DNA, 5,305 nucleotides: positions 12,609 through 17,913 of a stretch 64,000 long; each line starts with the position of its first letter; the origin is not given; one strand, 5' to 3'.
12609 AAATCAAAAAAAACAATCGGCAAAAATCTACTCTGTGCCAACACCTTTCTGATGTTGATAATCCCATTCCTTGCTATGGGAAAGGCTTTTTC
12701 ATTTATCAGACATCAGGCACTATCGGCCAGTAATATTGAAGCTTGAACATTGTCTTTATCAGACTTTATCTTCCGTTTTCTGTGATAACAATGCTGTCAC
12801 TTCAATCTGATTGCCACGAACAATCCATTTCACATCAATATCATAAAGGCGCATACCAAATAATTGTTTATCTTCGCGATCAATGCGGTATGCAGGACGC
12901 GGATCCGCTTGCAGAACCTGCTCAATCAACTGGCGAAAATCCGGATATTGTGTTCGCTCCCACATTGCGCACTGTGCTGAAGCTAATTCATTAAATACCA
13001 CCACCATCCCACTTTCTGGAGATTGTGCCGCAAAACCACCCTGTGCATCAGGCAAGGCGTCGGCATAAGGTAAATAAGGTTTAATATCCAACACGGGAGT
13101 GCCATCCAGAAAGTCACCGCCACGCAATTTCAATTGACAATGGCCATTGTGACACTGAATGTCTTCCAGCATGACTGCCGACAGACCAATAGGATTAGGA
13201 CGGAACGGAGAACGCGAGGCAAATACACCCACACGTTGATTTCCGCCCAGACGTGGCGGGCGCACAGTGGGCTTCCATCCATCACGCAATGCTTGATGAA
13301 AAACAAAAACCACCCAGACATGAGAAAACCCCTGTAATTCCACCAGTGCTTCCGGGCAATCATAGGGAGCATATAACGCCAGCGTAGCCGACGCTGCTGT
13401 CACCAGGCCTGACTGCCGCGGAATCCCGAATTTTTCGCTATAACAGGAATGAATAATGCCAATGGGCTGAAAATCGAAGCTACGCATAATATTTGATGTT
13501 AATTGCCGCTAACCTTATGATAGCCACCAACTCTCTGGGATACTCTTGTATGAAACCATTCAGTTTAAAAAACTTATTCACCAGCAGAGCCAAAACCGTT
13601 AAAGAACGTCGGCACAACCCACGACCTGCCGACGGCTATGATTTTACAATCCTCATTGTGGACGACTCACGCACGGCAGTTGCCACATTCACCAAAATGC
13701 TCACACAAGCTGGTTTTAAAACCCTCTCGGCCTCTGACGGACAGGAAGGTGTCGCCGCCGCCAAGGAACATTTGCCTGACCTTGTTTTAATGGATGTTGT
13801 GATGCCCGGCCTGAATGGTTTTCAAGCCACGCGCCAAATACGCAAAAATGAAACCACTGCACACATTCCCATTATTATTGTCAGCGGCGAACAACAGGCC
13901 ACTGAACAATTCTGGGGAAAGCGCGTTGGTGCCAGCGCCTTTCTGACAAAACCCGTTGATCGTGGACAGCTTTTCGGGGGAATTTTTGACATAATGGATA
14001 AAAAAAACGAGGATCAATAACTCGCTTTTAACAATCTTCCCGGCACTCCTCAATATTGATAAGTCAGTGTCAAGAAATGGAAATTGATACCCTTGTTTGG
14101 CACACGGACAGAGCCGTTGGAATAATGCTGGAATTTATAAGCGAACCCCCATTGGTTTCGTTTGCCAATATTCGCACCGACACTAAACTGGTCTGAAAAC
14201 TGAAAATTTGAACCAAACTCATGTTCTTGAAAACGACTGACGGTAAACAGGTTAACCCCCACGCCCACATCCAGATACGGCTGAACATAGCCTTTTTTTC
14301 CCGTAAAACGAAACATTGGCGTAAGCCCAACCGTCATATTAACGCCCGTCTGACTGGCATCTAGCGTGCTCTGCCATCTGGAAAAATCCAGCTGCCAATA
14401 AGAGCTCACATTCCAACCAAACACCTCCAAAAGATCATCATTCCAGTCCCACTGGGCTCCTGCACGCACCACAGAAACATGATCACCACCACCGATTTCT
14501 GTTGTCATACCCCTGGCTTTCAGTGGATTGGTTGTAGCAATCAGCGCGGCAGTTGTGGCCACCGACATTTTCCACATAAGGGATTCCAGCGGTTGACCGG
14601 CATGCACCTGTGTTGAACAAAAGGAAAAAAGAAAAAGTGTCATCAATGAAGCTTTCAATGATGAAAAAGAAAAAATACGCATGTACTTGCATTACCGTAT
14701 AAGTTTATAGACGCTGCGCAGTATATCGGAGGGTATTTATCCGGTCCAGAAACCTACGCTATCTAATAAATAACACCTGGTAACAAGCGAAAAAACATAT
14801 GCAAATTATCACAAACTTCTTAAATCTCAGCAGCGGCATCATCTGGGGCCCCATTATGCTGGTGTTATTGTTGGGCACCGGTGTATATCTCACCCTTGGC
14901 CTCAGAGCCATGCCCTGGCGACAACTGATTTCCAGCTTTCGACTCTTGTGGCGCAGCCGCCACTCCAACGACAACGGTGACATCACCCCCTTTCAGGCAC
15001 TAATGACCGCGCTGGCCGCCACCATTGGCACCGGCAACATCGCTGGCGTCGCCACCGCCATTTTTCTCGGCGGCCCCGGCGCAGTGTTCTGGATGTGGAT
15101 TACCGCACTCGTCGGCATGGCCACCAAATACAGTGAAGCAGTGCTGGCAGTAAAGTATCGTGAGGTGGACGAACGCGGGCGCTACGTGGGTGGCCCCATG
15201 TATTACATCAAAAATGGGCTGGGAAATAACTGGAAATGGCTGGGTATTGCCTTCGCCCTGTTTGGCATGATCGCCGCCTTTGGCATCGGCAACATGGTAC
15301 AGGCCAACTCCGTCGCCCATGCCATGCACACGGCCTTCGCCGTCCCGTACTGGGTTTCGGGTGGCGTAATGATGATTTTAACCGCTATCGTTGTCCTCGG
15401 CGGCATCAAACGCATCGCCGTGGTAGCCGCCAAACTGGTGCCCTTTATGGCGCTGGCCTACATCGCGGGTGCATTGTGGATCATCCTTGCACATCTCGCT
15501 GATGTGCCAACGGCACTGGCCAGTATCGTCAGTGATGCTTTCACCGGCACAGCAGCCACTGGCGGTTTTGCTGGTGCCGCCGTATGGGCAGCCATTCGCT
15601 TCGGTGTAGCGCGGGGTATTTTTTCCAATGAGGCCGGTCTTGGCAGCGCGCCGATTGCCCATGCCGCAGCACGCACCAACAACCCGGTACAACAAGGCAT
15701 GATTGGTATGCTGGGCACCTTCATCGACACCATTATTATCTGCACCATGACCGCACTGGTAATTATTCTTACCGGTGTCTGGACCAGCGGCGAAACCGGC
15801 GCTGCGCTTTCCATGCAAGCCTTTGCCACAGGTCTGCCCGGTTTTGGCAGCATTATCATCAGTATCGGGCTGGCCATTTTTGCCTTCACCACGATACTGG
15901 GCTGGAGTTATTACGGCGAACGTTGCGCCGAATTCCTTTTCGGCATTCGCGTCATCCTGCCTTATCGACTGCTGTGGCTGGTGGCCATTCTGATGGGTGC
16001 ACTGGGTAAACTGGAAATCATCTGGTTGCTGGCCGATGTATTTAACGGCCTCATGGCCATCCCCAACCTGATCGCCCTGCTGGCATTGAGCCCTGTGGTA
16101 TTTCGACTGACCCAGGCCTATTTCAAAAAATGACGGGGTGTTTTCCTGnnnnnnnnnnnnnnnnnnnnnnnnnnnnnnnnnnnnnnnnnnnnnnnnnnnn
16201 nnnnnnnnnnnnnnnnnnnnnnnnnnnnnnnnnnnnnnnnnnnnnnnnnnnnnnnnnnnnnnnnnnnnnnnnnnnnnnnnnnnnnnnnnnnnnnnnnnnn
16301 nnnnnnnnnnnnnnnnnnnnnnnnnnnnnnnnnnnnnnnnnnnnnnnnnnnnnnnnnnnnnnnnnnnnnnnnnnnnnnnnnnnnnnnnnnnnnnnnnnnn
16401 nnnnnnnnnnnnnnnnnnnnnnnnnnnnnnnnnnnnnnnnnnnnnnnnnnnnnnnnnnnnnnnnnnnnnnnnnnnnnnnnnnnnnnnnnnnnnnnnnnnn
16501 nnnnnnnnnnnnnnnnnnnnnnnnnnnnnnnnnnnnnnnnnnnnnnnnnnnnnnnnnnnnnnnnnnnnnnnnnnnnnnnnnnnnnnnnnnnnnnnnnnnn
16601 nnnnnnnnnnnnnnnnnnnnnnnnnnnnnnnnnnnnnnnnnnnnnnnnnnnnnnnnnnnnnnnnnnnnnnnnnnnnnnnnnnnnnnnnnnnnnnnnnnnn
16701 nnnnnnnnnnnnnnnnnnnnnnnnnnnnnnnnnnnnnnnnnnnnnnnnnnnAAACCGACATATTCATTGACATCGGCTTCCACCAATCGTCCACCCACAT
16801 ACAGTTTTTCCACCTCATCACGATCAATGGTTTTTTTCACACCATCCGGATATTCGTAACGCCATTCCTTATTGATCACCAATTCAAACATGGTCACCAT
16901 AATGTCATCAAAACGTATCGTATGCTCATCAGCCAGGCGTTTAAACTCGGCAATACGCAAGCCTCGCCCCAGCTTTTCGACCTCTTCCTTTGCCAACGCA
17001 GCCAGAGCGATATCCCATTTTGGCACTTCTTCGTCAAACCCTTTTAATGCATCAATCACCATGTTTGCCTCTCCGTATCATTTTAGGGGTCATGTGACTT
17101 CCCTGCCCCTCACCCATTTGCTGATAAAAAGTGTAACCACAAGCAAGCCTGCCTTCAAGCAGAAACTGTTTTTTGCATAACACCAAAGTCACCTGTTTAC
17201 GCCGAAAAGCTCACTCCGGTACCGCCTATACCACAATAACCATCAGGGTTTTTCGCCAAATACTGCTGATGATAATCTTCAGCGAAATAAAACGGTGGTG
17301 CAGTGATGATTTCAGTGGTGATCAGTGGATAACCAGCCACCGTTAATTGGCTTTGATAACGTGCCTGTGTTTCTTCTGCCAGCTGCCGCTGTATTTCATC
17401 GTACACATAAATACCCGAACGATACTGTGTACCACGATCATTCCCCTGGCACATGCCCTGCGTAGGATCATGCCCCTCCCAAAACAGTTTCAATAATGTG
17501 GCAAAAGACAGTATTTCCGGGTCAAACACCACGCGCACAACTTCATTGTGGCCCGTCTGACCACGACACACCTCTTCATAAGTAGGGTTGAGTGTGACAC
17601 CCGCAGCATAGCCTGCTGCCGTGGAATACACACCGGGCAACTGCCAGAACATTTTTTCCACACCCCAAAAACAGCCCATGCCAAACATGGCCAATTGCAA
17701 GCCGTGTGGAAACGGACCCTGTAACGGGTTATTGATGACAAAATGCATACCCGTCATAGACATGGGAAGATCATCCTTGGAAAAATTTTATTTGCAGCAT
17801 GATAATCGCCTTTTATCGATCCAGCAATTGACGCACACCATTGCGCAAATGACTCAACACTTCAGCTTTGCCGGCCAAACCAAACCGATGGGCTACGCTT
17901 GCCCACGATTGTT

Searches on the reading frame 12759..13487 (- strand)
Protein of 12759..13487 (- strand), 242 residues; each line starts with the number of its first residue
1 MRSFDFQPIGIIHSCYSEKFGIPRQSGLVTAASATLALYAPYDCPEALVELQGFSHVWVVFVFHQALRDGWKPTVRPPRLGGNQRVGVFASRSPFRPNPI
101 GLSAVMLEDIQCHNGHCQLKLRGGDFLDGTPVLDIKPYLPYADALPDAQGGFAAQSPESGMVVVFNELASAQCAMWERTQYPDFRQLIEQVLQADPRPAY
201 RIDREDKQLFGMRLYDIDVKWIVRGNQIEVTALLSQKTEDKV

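Call 47: search_protein_families(library=pfam, proteins=[window:12759-13487:-], max_evalue=0.0001)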
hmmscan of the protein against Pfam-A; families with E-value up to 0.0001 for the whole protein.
window:12759-13487:- (242 aa): 2 families
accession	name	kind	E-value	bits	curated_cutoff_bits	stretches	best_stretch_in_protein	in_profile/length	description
PF01980.22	TrmO_N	-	5e-43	146.5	26.8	1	21-143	1-116/116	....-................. O N-terminal domain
PF18389.7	TrmO_C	-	1.9e-21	76.4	27.1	1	161-223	3-64/65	TrmO C-terminal domain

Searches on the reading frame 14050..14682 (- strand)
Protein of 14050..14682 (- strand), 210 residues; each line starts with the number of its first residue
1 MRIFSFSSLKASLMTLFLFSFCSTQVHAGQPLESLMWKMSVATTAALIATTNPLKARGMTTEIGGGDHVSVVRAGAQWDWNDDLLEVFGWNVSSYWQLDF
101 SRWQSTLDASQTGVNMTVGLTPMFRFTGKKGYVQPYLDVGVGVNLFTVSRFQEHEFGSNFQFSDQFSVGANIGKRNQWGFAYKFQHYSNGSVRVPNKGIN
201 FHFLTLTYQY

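Call 47: search_protein_families(library=pfam, proteins=[window:14050-14682:-], max_evalue=0.0001)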
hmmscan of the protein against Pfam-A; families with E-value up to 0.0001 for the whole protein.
window:14050-14682:- (210 aa): 2 families
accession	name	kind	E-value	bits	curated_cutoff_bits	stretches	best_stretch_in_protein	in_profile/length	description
PF09411.16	PagL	-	1.8e-32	112.7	23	1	72-208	3-135/136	Lipid A 3-O-deacylase (PagL)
PF13505.12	OMP_b-brl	-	3.6e-05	24.4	28.7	1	65-210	39-173/175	Outer membrane protein beta-barrel domain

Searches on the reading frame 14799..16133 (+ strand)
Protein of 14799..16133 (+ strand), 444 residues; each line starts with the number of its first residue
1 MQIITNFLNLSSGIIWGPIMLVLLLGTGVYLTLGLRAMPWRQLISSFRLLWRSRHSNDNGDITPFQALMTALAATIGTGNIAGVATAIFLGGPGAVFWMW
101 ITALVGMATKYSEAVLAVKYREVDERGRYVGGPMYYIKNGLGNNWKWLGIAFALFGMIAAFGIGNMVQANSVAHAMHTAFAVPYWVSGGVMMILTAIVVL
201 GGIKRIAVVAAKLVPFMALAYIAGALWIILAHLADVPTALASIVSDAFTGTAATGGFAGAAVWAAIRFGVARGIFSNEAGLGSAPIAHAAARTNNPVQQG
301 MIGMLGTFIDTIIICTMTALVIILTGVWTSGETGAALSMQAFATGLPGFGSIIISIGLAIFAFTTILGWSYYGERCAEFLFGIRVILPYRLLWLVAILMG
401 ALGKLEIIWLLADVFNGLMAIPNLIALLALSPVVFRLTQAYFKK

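Call 47: search_protein_families(library=pfam, proteins=[window:14799-16133:+], max_evalue=0.0001)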
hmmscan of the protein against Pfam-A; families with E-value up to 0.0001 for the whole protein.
window:14799-16133:+ (444 aa): 1 family
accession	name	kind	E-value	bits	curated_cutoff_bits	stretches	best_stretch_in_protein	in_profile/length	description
PF01235.23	Na_Ala_symp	-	9.4e-148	493.1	24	1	54-443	5-381/392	Sodium:alanine symporter family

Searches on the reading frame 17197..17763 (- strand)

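Call 47: search_protein_families(library=pfam, proteins=[window:17197-17763:-], max_evalue=0.0001)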
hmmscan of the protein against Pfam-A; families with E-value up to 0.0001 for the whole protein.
window:17197-17763:- (188 aa): 1 family
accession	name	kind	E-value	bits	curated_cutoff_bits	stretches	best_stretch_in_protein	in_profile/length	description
PF01625.27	PMSR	-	1.1e-60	204.8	23.7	1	25-177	2-152/153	Peptide methionine sulfoxide reductase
